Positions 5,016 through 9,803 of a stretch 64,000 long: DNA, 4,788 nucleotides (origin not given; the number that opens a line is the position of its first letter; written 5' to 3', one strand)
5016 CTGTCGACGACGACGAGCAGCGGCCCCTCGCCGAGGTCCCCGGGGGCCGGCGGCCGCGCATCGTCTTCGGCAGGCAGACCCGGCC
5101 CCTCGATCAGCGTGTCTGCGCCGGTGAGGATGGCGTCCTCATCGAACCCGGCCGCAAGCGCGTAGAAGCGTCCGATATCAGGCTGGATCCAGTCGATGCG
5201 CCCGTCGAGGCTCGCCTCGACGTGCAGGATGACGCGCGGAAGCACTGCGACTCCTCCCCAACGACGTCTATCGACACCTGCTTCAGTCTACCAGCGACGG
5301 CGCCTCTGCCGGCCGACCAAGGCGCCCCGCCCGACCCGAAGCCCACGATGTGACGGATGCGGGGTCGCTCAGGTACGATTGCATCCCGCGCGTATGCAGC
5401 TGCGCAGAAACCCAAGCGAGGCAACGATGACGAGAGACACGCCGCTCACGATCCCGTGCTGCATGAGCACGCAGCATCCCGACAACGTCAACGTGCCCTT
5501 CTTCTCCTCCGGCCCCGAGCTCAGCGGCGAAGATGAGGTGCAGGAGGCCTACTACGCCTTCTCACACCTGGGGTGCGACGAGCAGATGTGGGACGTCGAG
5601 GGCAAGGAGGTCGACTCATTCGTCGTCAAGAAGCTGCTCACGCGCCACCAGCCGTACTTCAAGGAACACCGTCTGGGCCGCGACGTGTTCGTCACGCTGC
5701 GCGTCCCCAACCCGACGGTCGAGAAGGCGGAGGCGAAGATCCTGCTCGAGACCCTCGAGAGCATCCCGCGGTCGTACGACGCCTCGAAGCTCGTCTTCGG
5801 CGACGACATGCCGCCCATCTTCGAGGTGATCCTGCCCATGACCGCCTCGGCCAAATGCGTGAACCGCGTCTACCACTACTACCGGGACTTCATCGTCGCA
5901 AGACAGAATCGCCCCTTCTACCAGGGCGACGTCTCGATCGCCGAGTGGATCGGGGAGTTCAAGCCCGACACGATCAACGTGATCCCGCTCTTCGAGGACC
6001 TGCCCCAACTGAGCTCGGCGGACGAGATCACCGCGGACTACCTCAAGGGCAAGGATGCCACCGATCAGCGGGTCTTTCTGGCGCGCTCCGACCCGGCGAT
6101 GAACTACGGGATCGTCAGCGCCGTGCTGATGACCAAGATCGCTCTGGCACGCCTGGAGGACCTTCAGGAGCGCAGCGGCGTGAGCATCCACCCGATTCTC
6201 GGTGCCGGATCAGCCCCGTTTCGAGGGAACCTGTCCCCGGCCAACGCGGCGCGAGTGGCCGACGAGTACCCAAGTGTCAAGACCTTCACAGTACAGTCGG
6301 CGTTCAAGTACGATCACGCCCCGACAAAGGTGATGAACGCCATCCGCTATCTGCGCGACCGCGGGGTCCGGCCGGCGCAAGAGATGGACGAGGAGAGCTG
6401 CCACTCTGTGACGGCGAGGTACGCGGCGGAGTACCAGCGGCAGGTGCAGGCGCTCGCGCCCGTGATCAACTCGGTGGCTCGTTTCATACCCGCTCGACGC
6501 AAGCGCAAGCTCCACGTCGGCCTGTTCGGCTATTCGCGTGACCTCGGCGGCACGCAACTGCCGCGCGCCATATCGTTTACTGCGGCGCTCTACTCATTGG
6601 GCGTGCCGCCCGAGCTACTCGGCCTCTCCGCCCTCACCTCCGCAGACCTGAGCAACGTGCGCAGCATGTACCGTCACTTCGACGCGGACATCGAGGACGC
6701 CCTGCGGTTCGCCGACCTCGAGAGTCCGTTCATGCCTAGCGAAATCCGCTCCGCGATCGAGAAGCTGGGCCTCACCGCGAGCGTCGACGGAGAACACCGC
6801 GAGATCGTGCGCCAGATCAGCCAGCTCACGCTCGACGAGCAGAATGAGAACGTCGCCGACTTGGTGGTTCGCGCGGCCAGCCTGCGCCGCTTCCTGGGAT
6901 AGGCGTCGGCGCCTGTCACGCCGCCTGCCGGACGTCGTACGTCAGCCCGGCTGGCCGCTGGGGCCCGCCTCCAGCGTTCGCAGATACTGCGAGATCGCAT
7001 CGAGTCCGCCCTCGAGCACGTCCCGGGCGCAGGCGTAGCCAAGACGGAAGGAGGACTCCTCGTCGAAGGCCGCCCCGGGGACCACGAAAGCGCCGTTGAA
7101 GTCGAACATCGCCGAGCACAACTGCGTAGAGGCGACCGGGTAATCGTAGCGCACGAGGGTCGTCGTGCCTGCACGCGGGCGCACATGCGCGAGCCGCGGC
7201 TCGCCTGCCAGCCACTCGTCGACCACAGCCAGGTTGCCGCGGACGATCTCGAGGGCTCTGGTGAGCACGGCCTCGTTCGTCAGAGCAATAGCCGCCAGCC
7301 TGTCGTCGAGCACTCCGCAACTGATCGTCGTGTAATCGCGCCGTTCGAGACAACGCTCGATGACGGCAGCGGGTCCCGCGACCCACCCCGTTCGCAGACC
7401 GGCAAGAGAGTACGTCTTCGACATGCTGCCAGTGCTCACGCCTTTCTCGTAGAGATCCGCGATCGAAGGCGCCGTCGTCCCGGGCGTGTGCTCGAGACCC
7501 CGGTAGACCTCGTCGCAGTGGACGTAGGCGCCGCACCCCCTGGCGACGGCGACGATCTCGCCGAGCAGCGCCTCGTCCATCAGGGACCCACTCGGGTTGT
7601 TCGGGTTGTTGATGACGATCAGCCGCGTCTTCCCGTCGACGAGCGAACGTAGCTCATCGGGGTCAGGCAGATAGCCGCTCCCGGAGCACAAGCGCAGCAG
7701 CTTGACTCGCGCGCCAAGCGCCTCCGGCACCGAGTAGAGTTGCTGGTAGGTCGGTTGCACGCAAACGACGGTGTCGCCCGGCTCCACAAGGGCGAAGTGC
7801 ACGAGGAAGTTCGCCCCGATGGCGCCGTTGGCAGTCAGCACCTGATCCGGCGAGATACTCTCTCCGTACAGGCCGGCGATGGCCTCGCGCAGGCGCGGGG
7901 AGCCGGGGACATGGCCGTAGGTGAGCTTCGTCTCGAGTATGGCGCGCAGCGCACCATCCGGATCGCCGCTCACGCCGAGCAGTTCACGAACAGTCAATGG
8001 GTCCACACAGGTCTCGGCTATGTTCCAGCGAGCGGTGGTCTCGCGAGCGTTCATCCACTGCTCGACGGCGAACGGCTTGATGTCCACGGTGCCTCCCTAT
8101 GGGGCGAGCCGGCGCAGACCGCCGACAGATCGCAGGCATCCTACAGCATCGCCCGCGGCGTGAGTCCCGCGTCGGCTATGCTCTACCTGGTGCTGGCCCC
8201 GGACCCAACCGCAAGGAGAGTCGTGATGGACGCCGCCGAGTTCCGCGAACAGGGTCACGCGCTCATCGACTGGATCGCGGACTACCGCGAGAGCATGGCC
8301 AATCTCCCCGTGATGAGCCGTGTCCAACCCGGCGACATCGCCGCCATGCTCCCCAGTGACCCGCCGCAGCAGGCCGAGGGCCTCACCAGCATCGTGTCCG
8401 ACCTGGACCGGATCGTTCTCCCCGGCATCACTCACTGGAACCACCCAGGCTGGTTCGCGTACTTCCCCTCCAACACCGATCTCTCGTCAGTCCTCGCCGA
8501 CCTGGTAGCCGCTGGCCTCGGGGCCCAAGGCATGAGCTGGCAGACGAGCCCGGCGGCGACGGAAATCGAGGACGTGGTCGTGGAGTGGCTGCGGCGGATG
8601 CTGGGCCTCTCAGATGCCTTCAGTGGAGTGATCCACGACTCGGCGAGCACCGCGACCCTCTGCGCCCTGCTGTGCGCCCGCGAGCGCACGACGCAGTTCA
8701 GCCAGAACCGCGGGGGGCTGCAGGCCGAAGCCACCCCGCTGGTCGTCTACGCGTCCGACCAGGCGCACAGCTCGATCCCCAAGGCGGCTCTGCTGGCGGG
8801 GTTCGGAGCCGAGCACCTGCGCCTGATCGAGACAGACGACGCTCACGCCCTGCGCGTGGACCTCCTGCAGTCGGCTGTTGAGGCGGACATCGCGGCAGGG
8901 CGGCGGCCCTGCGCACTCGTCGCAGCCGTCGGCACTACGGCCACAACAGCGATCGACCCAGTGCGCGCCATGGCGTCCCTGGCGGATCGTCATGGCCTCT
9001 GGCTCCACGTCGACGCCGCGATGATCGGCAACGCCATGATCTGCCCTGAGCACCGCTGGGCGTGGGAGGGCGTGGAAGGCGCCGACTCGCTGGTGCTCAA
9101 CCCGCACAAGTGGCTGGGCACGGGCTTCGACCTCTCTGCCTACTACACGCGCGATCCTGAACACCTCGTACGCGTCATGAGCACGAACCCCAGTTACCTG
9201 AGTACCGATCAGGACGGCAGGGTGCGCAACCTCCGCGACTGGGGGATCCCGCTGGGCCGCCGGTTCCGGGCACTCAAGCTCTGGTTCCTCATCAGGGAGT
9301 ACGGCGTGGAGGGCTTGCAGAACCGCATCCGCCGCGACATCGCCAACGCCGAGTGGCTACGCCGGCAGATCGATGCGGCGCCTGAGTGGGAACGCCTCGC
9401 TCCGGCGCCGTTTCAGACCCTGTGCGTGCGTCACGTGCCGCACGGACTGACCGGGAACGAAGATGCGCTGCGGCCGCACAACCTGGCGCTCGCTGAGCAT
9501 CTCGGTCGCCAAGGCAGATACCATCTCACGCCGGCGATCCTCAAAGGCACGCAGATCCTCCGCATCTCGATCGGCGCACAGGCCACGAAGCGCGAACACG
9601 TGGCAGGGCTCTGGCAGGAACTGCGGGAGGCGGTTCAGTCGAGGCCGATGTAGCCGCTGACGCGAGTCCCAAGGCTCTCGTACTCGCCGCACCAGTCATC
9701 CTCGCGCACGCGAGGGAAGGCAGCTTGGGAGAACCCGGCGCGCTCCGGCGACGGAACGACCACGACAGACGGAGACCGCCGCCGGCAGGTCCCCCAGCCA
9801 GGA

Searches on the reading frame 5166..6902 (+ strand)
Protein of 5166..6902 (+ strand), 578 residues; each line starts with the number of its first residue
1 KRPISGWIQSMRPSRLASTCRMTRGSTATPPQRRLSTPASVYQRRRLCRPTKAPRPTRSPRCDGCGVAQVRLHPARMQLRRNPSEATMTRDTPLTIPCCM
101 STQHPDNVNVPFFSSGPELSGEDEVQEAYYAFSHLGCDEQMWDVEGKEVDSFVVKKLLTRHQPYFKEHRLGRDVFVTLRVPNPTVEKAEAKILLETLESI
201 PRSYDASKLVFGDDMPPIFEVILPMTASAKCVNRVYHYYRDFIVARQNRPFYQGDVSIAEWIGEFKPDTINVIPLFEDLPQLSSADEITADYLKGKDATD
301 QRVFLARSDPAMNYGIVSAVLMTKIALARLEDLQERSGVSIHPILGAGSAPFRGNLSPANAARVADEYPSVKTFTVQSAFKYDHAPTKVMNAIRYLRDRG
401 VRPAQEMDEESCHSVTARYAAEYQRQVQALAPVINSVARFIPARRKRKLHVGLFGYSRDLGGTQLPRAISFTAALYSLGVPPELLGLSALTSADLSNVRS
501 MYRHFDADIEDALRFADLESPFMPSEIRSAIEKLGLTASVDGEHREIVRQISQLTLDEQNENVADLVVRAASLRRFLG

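Call 65: search_protein_families(library=pfam, proteins=[window:5166-6902:+], max_evalue=0.000001)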
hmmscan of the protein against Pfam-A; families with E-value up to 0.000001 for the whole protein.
window:5166-6902:+ (578 aa): 1 family
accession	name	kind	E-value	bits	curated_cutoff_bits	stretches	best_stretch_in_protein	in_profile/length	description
PF14010.12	PEPcase_2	-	1.4e-188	627.8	25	1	96-578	1-493/493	Phosphoenolpyruvate carboxylase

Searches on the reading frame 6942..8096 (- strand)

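Call 65: search_protein_families(library=pfam, proteins=[window:6942-8096:-], max_evalue=0.000001)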
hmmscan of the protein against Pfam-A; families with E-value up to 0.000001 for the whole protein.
window:6942-8096:- (384 aa): 1 family
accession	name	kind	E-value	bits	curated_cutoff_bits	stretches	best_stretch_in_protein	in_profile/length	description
PF00155.27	Aminotran_1_2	-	8.7e-38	130.9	19.7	1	57-367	35-360/361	Aminotransferase class I and II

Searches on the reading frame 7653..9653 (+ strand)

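Call 65: search_protein_families(library=pfam, proteins=[window:7653-9653:+], max_evalue=0.000001)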
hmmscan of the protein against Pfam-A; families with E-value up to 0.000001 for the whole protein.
window:7653-9653:+ (666 aa): 1 family
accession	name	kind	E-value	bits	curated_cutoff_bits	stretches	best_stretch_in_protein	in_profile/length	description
PF00282.25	Pyridoxal_deC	-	2.8e-93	313.1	27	1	226-580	1-360/375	Pyridoxal-dependent decarboxylase conserved domain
